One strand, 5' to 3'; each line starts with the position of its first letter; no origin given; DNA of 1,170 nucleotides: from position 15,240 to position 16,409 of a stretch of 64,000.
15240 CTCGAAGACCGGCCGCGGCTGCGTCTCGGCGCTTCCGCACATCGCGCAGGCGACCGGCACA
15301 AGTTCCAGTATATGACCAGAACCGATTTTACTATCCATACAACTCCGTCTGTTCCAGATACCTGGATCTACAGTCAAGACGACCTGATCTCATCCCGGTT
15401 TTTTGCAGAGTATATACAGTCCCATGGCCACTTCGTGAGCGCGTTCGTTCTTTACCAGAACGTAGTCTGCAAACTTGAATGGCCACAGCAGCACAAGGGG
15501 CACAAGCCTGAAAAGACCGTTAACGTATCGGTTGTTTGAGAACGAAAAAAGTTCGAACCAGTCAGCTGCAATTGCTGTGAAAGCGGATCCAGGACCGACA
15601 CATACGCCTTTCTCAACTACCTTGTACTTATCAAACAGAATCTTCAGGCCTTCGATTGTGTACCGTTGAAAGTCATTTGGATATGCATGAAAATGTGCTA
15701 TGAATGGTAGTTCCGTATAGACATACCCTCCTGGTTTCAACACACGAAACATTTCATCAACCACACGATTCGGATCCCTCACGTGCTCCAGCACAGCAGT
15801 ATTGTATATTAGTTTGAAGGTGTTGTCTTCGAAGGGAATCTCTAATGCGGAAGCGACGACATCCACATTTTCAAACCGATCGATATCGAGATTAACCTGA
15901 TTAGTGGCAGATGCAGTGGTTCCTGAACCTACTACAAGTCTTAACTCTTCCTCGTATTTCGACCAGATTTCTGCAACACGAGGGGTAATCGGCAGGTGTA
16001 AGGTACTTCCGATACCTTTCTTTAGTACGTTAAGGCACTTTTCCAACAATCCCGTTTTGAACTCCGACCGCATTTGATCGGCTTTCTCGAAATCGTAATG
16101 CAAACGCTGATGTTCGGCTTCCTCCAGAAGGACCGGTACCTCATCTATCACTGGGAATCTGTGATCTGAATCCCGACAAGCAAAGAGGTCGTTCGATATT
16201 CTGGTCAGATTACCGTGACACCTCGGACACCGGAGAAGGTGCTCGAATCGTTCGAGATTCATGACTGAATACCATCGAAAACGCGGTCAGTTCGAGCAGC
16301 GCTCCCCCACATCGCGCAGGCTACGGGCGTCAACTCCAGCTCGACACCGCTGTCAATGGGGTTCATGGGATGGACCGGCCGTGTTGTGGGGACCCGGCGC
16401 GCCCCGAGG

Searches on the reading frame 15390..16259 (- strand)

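Call 7: search_protein_families(library=pfam, proteins=[window:15390-16259:-], max_evalue=1)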
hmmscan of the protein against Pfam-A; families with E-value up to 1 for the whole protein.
window:15390-16259:- (289 aa): 7 families
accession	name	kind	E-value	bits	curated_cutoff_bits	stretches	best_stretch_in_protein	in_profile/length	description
PF08241.18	Methyltransf_11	-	5.6e-14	53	21.2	1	130-181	39-94/95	Methyltransferase domain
PF13489.12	Methyltransf_23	-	1.3e-08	35.2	27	1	127-188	65-122/164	Methyltransferase domain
PF13649.12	Methyltransf_25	-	1.5e-08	35.6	27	1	134-178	51-97/97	Methyltransferase domain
PF01209.24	Ubie_methyltran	-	2.9e-07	30.5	20.1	1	131-182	99-151/233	ubiE/COQ5 methyltransferase family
PF13847.12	Methyltransf_31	-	3.3e-07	30.5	27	1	135-183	60-110/145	Methyltransferase domain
PF08242.18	Methyltransf_12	-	1.5e-05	26.1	30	1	126-179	45-97/98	Methyltransferase domain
PF03966.22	Trm112p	-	0.0018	18.6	22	1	8-39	7-39/40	Trm112p-like protein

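Call 8: search_protein_families(library=padloc, proteins=[window:15390-16259:-], max_evalue=1)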
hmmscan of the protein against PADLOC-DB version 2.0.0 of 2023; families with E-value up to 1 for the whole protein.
window:15390-16259:- (289 aa): 1 family
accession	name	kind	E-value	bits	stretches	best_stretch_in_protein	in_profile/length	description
PDLC04134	mad2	-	0.00077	16.4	1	132-190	341-402/492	mads_2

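Call 9: search_protein_families(library=ncbifam, proteins=[window:15390-16259:-], max_evalue=1)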
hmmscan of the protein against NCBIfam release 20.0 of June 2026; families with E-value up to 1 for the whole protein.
window:15390-16259:- (289 aa): 27 families (the best 25 are shown)
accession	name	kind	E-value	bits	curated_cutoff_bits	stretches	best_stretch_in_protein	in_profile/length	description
NF001243.0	PRK00216.1-4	equivalog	1.9e-07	30.7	235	1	128-190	96-162/237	demethylmenaquinone methyltransferase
TIGR02752.1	MenG_heptapren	equivalog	4.5e-07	29.6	419.85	1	128-190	94-160/231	demethylmenaquinone methyltransferase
NF040539.1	AST_met_ArsM_2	exception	7.8e-07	29.2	240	1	135-184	116-166/262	putative arsinothricin biosynthesis methyltransferase ArsM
NF041675.1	sarc_dimgly_tmase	equivalog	1.3e-06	28.5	550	1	129-182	115-170/278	sarcosine/dimethylglycine N-methyltransferase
NF008823.0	PRK11873.1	subfamily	1.3e-06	28.1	263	1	122-181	120-180/272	arsenite methyltransferase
NF041536.1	ArsM_DUF2284_UU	exception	1.4e-06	27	575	1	120-180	117-178/459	arsenite methyltransferase/DUF2284 domain selenoprotein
NF001240.0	PRK00216.1-1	equivalog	1.7e-06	27.2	378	1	131-180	116-166/251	bifunctional demethylmenaquinone methyltransferase/2-methoxy-6-polyprenyl-1,4-benzoquinol methylase UbiE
NF045667.1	MTase_DVU1556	equivalog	4e-06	26.4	155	1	133-180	70-117/213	DVU_1556 family methyltransferase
TIGR01934.1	MenG_MenH_UbiE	subfamily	5.8e-06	25.8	158.35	1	134-181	93-140/223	ubiquinone/menaquinone biosynthesis methyltransferase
NF047649.1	MTase_UXPK_star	exception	1.2e-05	24.5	460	1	110-180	106-179/283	methyltransferase/UXPK-star double selenoprotein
NF001241.0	PRK00216.1-2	equivalog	1.4e-05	24.8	327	1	132-181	96-146/231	demethylmenaquinone methyltransferase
NF041537.1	ArsM_AhpD_UU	exception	3.5e-05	22.8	510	1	119-180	119-178/345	arsenite methyltransferase/AhpD domain selenoprotein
NF045823.1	PthPhpthDimycoMt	equivalog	4.7e-05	22.7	300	1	135-198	119-183/256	phthiotriol/phenolphthiotriol dimycocerosates methyltransferase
NF008300.0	PRK11088.1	equivalog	5.8e-05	22.7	303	1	121-191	124-188/272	23S rRNA (guanine(745)-N(1))-methyltransferase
TIGR02072.1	BioC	equivalog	8.6e-05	22.4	184.95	1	134-182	84-132/244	malonyl-ACP O-methyltransferase BioC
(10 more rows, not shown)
